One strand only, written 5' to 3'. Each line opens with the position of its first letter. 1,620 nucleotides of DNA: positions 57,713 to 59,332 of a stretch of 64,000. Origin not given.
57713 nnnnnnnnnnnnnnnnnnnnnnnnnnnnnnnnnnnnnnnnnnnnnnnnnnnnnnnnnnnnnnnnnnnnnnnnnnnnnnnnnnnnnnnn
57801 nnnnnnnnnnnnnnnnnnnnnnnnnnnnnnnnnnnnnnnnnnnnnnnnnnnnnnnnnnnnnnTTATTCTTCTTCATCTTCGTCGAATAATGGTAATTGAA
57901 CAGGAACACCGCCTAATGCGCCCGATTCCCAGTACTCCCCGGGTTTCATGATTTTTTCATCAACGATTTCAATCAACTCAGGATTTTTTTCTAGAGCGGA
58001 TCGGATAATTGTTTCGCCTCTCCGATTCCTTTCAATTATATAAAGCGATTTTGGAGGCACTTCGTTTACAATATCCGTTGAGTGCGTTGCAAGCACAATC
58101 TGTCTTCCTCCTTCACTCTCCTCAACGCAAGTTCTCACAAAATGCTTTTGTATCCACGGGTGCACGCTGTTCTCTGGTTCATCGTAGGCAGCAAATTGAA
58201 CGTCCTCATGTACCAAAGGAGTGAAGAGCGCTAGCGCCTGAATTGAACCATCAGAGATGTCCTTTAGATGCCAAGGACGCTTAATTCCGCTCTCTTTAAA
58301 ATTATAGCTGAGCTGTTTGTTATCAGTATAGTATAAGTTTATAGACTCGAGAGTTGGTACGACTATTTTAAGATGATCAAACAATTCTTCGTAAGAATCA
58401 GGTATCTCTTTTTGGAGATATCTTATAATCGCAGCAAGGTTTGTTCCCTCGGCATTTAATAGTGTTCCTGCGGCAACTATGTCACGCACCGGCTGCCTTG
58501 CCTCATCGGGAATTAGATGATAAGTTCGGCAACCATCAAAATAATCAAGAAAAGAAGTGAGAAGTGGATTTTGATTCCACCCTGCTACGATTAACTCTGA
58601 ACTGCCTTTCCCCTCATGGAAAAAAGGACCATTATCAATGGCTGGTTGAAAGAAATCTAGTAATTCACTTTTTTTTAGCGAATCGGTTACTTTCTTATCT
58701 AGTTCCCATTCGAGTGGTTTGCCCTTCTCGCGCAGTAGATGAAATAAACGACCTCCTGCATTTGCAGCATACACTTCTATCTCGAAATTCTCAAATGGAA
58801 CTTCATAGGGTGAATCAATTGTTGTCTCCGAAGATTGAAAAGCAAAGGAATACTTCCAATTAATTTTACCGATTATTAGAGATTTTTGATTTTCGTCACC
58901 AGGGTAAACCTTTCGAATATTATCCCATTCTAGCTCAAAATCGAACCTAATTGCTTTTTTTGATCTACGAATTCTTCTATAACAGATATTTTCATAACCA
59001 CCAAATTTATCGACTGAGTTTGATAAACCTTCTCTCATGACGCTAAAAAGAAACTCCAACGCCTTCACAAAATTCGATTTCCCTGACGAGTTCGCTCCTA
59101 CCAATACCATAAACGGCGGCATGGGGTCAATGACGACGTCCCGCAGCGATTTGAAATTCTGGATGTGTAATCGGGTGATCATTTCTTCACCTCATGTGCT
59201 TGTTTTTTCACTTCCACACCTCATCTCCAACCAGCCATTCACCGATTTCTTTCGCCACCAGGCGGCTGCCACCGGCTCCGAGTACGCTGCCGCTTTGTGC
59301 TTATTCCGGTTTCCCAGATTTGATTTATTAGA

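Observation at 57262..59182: Split OLD-like ATPase + TOPRIM two-gene module inserted in the pyruvate:ferredoxin oxidoreductase operon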

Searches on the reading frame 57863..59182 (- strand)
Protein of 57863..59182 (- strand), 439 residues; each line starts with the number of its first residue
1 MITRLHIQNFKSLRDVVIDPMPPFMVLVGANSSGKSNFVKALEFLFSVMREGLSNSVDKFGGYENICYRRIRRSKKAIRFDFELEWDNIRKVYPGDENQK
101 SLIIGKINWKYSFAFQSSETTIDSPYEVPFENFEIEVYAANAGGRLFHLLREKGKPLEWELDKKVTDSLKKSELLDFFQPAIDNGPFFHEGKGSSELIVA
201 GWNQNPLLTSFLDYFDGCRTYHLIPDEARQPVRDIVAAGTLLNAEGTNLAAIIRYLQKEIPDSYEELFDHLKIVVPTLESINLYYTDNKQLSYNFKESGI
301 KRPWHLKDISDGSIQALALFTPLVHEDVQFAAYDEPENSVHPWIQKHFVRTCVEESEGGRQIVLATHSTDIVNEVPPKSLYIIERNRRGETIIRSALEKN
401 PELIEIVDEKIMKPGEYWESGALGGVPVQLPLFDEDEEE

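Call 3: search_protein_families(library=pfam, proteins=[window:57863-59182:-], max_evalue=1)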
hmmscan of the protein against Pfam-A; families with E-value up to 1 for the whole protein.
window:57863-59182:- (439 aa): 7 families
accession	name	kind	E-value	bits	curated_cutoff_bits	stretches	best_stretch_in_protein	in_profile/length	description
PF13175.12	AAA_15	-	3.9e-23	83.1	32.1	1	1-372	1-374/374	AAA ATPase domain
PF13304.12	AAA_21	-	1e-22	82.1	27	1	24-372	1-303/304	AAA domain, putative AbiEii toxin, Type IV TA system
PF02463.25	SMC_N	-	3.8e-10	40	40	1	1-48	1-50/220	RecF/RecN/SMC N terminal domain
PF13476.12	AAA_23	-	2.5e-09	38.5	27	1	4-124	1-107/201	AAA domain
PF13555.12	AAA_29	-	0.019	15.2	27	1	4-46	3-46/61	P-loop containing region of AAA domain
PF13514.12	AAA_27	-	0.1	12.6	22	1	2-48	3-53/206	AAA domain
PF01580.24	FtsK_SpoIIIE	-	0.13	12.1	24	1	20-42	37-59/221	FtsK/SpoIIIE family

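Call 4: search_protein_families(library=padloc, proteins=[window:57863-59182:-], max_evalue=1)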
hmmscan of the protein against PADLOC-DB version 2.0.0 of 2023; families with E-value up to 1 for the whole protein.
window:57863-59182:- (439 aa): 136 families (the best 25 are shown)
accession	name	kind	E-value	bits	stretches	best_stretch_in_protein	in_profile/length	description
PDLC04176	HEC-01A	-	1.3e-50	170.8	2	212-406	160-354/371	-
PDLC04182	HEC-01A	-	5.4e-50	168.5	2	202-423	181-400/406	-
PDLC04183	HEC-01A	-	2e-44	150.3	2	216-425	191-400/402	-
PDLC04178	HEC-01A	-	5.2e-43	145.6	1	2-425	9-382/399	-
PDLC04175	HEC-01A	-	2.7e-41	139.8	2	203-427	139-362/363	-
PDLC04144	HEC-01B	-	1.7e-35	120.9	2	231-426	199-392/395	-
PDLC04179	HEC-01A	-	2.4e-35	120.5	2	1-88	1-88/459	-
PDLC04184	HEC-01A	-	9.4e-29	98.7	2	1-84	1-85/464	-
PDLC04541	PDC-M25A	-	1.1e-24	85.2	2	1-109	1-107/380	-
PDLC02335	AbiLi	-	1.4e-24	84.8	1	1-428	49-286/326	AbiLi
PDLC02980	AriA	-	2.4e-24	84.9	1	24-373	1-304/304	-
PDLC02979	AriA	-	2.5e-24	84.8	2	1-136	1-83/373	-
PDLC04180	HEC-01A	-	7.1e-24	82.7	2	2-85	3-88/382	-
PDLC04177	HEC-01A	-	2.9e-23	80.5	2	238-426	209-391/393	-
PDLC04135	mad3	-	9.3e-22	76.1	1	1-422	1-373/374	mads_3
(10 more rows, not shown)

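Call 5: search_protein_families(library=ncbifam, proteins=[window:57863-59182:-], max_evalue=1)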
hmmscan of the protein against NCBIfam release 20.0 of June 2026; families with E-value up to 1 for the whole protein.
window:57863-59182:- (439 aa): 26 families (the best 25 are shown)
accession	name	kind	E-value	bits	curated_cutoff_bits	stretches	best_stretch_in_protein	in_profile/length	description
NF047739.1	antiphage_MADS3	equivalog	5.2e-24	85.2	420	2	217-392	227-399/427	methylation-associated defense system AAA family ATPase MAD3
NF038234.1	retron_eff_Eco8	equivalog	1e-09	37.6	250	1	2-50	3-51/679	retron Eco8 family effector endonuclease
TIGR04435.1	restrict_AAA_1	hypoth_equivalog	2.7e-08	33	300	2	292-392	381-490/568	restriction system-associated AAA family ATPase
NF041760.1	PtuA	equivalog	7.5e-07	28.4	500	2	2-54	52-104/524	retron Ec78 anti-phage system effector ATPase PtuA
TIGR00611.2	recf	equivalog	1.1e-06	28.1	172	1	2-46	1-45/339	DNA replication/repair protein RecF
TIGR02169.1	SMC_prok_A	equivalog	1.7e-05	22.7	729.4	1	2-45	2-46/1165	chromosome segregation protein SMC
NF040873.1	AztA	equivalog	0.001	18.7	220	1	305-374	116-184/191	zinc ABC transporter ATP-binding protein AztA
NF008338.0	PRK11124.1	equivalog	0.0029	17.2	369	1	308-382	141-214/242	arginine ABC transporter ATP-binding protein ArtP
TIGR03608.1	L_ocin_972_ABC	subfamily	0.0077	15.7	254.85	1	306-374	132-199/206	putative bacteriocin export ABC transporter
NF053840.1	MnTportMntADein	equivalog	0.016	14.7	400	1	302-374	127-198/240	manganese ABC transporter ATP-binding protein MntA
TIGR00634.1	recN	equivalog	0.021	13.8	407.85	1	1-46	1-46/563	DNA repair protein RecN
TIGR02673.1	FtsE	equivalog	0.03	14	264.85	1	307-380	136-208/214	cell division ATP-binding protein FtsE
NF010680.0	PRK14079.1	equivalog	0.032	13.2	386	1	3-64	4-66/349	recombination protein F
TIGR01166.1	cbiO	subfamily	0.034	13.6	211.8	0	328-371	146-189/190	cobalt ABC transporter, ATP-binding protein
NF002244.0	PRK01156.1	equivalog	0.038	12.1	847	1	2-49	3-51/895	DNA double-strand break repair ATPase Rad50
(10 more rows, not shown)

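Call 15: find_homologous_proteins(query=window:57863-59182:-, max_evalue=1e-10)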
Query window:57863-59182:- (439 aa): 117 proteins with E <= 1e-10 among 7795 candidates.
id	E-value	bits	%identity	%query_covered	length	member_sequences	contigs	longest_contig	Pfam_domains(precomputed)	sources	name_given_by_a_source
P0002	1.3e-298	1008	100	100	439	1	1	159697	PF13175.13,PF13476.13,PF02463.26,PF13304.13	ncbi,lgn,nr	ncbi:MAG: AAA family ATPase [bacterium]|nr:AAA family ATPase [bacterium]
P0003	2.7e-121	424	47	98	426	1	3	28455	PF13175.13,PF02463.26,PF13304.13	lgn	-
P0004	7.8e-118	412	48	99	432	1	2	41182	PF13175.13,PF02463.26,PF13304.13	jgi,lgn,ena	-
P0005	5.8e-115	403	45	98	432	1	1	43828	PF13175.13,PF13476.13,PF02463.26,PF13304.13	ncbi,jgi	-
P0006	3.3e-108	381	44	100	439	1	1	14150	PF13175.13,PF13476.13,PF02463.26,PF13304.13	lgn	-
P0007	4.4e-106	374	45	95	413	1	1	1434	PF13175.13,PF13304.13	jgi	jgi:predicted ATPase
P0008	5.2e-83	298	38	97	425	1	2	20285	PF13175.13,PF02463.26,PF13304.13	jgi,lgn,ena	-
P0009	1.5e-82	296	39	97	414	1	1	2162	PF13175.13,PF02463.26,PF13304.13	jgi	jgi:predicted ATPase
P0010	1.5e-79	286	37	97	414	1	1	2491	PF13175.13,PF02463.26,PF13304.13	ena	-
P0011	8.7e-77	277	38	97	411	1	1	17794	PF13175.13,PF02463.26,PF13304.13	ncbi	-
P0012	3.4e-75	272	37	97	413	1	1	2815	PF13175.13,PF02463.26,PF13304.13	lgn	-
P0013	5.0e-74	268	37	97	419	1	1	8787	PF13175.13,PF02463.26,PF13304.13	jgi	jgi:predicted ATPase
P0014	5.4e-73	264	36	97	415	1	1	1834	PF13175.13,PF02463.26,PF13304.13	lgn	-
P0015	2.1e-68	249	37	96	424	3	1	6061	PF13175.13,PF02463.26,PF13304.13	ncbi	ncbi:MAG: AAA family ATPase [Candidatus Thorarchaeota archaeon]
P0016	2.5e-68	249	36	99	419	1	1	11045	PF11398.15,PF13175.13,PF13476.13,PF02463.26,PF13304.13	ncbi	-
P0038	3.6e-51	193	32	96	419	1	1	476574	PF13175.13,PF13476.13,PF02463.26,PF13304.13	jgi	jgi:predicted ATPase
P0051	3.7e-49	186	33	98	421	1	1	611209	PF13175.13,PF13476.13,PF02463.26,PF13304.13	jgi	jgi:predicted ATPase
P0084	1.4e-41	161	29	91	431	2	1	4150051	PF13175.13,PF13476.13,PF02463.26,PF13304.13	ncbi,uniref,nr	ncbi:AAA family ATPase [Ferribacterium limneticum]|uniref:AAA family ATPase n=1 Tax=Ferribacterium l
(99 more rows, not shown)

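Call 17: find_encoding_contigs(protein=P0003, flank=6000, max_places=2)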
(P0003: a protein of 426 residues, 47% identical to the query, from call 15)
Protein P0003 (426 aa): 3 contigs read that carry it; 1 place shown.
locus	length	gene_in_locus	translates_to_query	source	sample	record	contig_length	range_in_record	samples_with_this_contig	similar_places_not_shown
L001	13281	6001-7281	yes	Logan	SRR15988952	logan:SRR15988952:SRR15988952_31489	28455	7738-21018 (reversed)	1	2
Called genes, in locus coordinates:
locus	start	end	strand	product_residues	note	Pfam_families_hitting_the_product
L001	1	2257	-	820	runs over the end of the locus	PF17764:PriA_3primeBD, PF00270:DEAD, PF04851:ResIII, PF18319:Zn_ribbon_PriA, PF00271:Helicase_C (weak), PF18074:PriA_C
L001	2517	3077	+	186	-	PF01558:POR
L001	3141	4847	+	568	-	PF14691:Fer4_20, PF00890:FAD_binding_2 (weak), PF01266:DAO, PF01946:Thi4, PF07992:Pyr_redox_2, PF12831:FAD_oxidored (weak), PF13450:NAD_binding_8, PF00037:Fer4, +10 more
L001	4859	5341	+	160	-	-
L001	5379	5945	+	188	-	PF00583:Acetyltransf_1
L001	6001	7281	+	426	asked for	PF02463:SMC_N, PF13175:AAA_15, PF13304:AAA_21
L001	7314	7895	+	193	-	PF14103:DUF4276 (weak)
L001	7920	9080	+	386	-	PF01855:POR_N, PF17147:PFOR_II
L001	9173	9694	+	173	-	-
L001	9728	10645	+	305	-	PF02775:TPP_enzyme_C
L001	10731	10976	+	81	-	PF11297:DUF3098 (weak)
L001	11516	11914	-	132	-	PF00072:Response_reg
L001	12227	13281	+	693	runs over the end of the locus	PF05378:Hydant_A_N, PF01968:Hydantoinase_A, PF19278:Hydant_A_C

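Call 18: find_encoding_contigs(protein=P0004, flank=6000, max_places=2)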
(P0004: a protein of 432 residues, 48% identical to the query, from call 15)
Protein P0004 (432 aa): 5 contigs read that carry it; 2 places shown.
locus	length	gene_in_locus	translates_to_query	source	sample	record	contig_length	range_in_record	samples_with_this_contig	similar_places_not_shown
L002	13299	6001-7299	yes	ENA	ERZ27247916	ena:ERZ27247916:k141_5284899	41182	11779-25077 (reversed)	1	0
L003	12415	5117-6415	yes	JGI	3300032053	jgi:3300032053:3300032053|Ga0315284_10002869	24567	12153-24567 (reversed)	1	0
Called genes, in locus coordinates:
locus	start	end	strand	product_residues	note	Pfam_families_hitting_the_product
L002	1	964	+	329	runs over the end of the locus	PF13186:SPASM, PF04055:Radical_SAM, PF13353:Fer4_12 (weak)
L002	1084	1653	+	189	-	PF01558:POR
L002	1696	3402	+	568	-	PF14691:Fer4_20, PF00890:FAD_binding_2 (weak), PF01266:DAO, PF01946:Thi4 (weak), PF03486:HI0933_like (weak), PF07992:Pyr_redox_2, PF13450:NAD_binding_8, PF13187:Fer4_9 (weak), +6 more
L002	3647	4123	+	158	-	-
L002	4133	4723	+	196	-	PF00583:Acetyltransf_1 (weak)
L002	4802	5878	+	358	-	PF13472:Lipase_GDSL_2 (weak)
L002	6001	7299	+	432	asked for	PF02463:SMC_N, PF13175:AAA_15, PF13304:AAA_21, PF13175:AAA_15 (weak)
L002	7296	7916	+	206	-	PF14103:DUF4276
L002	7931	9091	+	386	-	PF01855:POR_N, PF17147:PFOR_II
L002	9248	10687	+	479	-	PF18962:Por_Secre_tail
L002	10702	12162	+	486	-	PF18962:Por_Secre_tail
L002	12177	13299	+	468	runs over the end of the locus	PF18962:Por_Secre_tail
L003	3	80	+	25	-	?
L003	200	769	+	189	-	PF01558:POR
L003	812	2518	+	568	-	PF14691:Fer4_20, PF00890:FAD_binding_2 (weak), PF01266:DAO, PF01946:Thi4 (weak), PF03486:HI0933_like (weak), PF07992:Pyr_redox_2, PF13450:NAD_binding_8, PF13187:Fer4_9 (weak), +6 more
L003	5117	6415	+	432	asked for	PF02463:SMC_N, PF13175:AAA_15, PF13304:AAA_21, PF13175:AAA_15 (weak)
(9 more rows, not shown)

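Call 19: find_encoding_contigs(protein=P0005, flank=6000, max_places=2)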
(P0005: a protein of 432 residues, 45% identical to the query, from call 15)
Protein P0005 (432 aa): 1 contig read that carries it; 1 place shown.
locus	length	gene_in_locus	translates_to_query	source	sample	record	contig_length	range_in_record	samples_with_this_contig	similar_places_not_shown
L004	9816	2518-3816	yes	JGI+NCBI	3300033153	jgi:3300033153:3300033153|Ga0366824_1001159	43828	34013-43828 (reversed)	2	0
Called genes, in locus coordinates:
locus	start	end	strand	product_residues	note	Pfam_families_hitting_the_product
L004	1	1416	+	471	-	?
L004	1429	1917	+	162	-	-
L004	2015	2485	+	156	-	PF00583:Acetyltransf_1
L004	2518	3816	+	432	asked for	PF02463:SMC_N, PF13175:AAA_15, PF13476:AAA_23 (weak), PF13304:AAA_21, PF13175:AAA_15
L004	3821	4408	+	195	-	PF14103:DUF4276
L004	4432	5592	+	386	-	PF01855:POR_N, PF17147:PFOR_II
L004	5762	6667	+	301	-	PF02775:TPP_enzyme_C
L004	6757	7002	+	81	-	-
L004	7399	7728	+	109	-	PF00376:MerR, PF13411:MerR_1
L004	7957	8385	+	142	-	PF00572:Ribosomal_L13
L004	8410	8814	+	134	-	PF00380:Ribosomal_S9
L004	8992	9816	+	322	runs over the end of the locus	PF00318:Ribosomal_S2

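Call 21: find_encoding_contigs(protein=P0006, flank=6000, max_places=1)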
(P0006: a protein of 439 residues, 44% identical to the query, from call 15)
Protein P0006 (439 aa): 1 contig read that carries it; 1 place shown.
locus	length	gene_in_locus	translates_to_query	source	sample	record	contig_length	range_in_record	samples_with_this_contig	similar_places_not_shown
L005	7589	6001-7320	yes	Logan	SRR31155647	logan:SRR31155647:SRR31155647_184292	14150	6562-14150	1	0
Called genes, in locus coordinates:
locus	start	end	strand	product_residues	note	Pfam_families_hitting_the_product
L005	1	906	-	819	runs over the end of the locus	PF17764:PriA_3primeBD, PF00270:DEAD, PF04851:ResIII, PF18319:Zn_ribbon_PriA, PF00271:Helicase_C (weak), PF18074:PriA_C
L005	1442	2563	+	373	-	PF13186:SPASM (weak), PF04055:Radical_SAM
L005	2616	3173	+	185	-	PF01558:POR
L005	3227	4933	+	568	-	PF14691:Fer4_20, PF00070:Pyr_redox (faint), PF01266:DAO (weak), PF07992:Pyr_redox_2, PF13450:NAD_binding_8, PF01593:Amino_oxidase (weak), PF14691:Fer4_20 (weak), PF00037:Fer4, +1 more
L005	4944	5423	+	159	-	-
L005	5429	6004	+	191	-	PF00583:Acetyltransf_1, PF13508:Acetyltransf_7 (weak)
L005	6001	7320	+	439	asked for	PF02463:SMC_N, PF13175:AAA_15, PF13476:AAA_23 (weak), PF13304:AAA_21, PF13175:AAA_15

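Call 22: find_encoding_contigs(protein=P0008, flank=6000, max_places=1)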
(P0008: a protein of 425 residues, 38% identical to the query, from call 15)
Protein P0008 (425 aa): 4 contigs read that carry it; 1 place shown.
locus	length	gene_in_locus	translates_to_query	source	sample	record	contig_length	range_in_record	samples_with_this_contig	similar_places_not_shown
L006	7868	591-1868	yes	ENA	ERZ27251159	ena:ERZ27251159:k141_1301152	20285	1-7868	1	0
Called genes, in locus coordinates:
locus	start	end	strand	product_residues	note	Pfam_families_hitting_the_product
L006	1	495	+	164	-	?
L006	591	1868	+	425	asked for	PF02463:SMC_N, PF13175:AAA_15, PF13304:AAA_21, PF13175:AAA_15 (weak)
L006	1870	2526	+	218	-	PF14103:DUF4276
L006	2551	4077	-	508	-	PF00857:Isochorismatase, PF02749:QRPTase_N, PF01729:QRPTase_C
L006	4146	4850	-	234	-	PF00535:Glycos_transf_2, PF13641:Glyco_tranf_2_3 (weak)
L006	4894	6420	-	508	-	PF02142:MGS, PF01808:AICARFT_IMPCHas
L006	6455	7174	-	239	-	PF02525:Flavodoxin_2, PF03358:FMN_red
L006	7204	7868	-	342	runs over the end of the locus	PF00586:AIRS, PF02769:AIRS_C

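Call 23: find_encoding_contigs(protein=P0011, flank=6000, max_places=1)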
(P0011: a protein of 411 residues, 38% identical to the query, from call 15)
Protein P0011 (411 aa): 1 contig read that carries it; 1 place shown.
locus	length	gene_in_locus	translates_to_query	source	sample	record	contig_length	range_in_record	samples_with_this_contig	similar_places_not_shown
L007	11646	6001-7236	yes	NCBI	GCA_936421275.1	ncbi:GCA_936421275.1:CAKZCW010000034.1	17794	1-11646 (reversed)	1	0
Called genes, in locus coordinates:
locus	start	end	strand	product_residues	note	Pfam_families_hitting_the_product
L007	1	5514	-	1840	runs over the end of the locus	PF00149:Metallophos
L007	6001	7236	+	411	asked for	PF02463:SMC_N, PF13175:AAA_15, PF13304:AAA_21, PF13175:AAA_15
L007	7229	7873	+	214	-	PF14103:DUF4276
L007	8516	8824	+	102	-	PF04075:F420H2_quin_red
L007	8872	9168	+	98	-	-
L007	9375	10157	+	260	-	-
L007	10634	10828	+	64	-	-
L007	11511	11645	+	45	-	?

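Call 49: search_solved_structures(query=window:57863-59182:-, max_evalue=0.01)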
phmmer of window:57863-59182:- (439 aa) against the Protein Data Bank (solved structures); distinct sequences matched with E-value up to 0.01: 16.
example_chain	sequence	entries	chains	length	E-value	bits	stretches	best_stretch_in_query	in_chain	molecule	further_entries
6p74_A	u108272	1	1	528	4e-07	32.5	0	1-46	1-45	Putative ATP-dependent endonuclease of the OLD family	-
6yuf_C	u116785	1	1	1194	5.2e-05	25.5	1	2-49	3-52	Structural maintenance of chromosomes protein 3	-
6zz6_B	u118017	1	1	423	6.6e-05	25.2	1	2-48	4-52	Structural maintenance of chromosomes protein 3,Structural maintenance of chromosomes prot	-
4ux3_A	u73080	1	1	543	0.00076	21.7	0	2-48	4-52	STRUCTURAL MAINTENANCE OF CHROMOSOMES PROTEIN 3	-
6yuf_A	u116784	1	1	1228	0.0015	20.7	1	2-54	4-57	Structural maintenance of chromosomes protein 1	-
8roj_A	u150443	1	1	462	0.0019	20.4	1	3-47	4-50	Structural maintenance of chromosomes protein 3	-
8p0a_B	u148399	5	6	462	0.0019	20.4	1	3-47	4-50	Structural maintenance of chromosomes protein 3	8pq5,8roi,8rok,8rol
6qpw_C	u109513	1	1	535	0.002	20.3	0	2-48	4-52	Structural maintenance of chromosomes protein 3,Structural maintenance of chromosomes prot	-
8roh_A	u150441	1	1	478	0.0021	20.3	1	3-47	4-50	Structural maintenance of chromosomes protein 3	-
7ogt_B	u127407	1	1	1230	0.0047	19.1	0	2-48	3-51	Structural maintenance of chromosomes protein 3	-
7w1m_B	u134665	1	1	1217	0.0057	18.8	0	3-47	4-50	Structural maintenance of chromosomes protein 3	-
6wg3_B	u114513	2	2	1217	0.0057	18.8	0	3-47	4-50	Structural maintenance of chromosomes protein 3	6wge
4hlu_D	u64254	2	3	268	0.0065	18.6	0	308-374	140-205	Energy-coupling factor transporter ATP-binding protein EcfA | Energy-coupling factor transporter ATP-binding protein EcfA1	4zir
8roc_A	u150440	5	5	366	0.007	18.5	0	5-47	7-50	Structural maintenance of chromosomes protein 1A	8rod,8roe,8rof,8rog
8ro6_A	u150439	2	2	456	0.0094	18.1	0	5-47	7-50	Structural maintenance of chromosomes protein 1A (SMC1A)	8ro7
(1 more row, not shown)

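Call 54: find_related_loci(query=A2, collection=viral_contigs, flank=5000)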
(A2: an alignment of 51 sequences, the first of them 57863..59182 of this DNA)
Query A2 (439 aa) in viral_contigs; peptide patterns used: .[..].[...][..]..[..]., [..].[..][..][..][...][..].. (x = any residue, [..] = any of these).
573 stretches matched a pattern; 52 encode a relative of the query (tblastn E <= 1e-3); 52 distinct loci.
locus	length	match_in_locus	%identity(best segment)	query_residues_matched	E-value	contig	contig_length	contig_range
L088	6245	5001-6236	28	1-427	3e-49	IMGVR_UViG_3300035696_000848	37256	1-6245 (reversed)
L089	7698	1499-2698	27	2-420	3e-27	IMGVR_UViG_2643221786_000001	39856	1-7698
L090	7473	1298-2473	26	8-425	4e-26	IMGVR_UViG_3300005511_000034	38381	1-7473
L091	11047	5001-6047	26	2-403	1e-24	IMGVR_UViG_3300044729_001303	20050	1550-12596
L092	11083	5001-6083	24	2-427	3e-22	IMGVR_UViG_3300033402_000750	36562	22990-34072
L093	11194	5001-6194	25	9-425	1e-29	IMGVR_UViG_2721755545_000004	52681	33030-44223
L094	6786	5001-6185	25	2-393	3e-20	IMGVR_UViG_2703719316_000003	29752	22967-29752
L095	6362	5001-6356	23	1-423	7e-19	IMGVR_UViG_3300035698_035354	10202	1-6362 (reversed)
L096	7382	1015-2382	22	1-423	1e-17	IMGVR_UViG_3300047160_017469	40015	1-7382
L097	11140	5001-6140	23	2-391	4e-17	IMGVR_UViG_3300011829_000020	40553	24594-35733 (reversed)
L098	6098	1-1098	25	1-393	3e-16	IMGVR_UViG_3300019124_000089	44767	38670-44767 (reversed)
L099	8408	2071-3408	22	1-424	1e-15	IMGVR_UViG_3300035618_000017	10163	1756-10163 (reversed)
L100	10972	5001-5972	27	2-374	2e-12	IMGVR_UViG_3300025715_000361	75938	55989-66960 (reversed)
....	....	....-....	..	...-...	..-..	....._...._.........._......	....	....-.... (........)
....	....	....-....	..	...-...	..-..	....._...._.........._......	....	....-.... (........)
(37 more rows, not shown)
